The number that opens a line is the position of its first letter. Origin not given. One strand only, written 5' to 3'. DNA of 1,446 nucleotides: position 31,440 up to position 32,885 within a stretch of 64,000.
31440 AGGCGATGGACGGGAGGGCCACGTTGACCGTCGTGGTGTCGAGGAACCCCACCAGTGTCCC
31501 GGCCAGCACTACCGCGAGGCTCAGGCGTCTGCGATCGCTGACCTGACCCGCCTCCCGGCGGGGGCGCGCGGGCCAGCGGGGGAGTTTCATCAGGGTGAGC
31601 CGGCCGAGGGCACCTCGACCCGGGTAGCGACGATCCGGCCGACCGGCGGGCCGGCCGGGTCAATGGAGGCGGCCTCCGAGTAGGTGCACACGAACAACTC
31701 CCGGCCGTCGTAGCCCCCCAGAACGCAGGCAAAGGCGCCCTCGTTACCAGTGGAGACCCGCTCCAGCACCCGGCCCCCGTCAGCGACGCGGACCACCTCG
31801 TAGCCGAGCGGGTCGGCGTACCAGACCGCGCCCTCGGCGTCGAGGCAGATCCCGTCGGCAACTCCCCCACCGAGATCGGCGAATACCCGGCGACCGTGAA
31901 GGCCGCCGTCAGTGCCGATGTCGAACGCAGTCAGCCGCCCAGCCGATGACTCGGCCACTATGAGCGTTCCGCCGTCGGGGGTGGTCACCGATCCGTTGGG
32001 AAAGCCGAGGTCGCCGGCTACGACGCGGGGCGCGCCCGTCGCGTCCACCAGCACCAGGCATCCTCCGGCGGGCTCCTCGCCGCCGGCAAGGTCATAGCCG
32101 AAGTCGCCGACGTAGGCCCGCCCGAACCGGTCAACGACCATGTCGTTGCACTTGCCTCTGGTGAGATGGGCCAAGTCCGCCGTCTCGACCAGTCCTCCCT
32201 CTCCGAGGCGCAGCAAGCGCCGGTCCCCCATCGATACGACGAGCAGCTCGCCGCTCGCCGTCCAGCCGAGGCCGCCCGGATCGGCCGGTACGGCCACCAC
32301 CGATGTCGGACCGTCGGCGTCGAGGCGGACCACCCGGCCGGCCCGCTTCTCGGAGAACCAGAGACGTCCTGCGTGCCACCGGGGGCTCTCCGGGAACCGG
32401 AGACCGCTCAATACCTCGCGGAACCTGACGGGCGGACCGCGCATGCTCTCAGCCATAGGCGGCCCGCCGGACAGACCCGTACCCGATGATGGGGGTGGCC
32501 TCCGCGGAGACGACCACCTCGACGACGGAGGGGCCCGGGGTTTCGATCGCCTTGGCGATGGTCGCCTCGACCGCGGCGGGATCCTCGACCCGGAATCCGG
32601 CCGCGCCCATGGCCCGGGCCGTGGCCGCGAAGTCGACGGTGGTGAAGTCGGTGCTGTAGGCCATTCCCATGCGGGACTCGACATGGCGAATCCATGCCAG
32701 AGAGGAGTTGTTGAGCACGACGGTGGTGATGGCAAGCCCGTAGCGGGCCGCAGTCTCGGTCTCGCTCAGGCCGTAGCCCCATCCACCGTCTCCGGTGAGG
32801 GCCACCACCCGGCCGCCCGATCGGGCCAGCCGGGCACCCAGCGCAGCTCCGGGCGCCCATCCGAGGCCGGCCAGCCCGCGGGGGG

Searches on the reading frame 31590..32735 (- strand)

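Call 12: search_protein_families(library=pfam, proteins=[window:31590-32735:-], max_evalue=0.001)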
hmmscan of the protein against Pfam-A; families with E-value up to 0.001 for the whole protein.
window:31590-32735:- (381 aa): 3 families
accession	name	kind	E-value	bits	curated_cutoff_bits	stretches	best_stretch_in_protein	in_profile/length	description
PF08450.18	SGL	-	1.4e-42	146.4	26.3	1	114-351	1-244/246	SMP-30/Gluconolactonase/LRE-like region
PF24684.1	Vgb_lyase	-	5.1e-07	29.2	50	0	123-188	66-134/290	Virginiamycin B lyase family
PF16261.11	DUF4915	-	5.7e-05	22.9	35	1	108-173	192-257/316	Domain of unknown function (DUF4915)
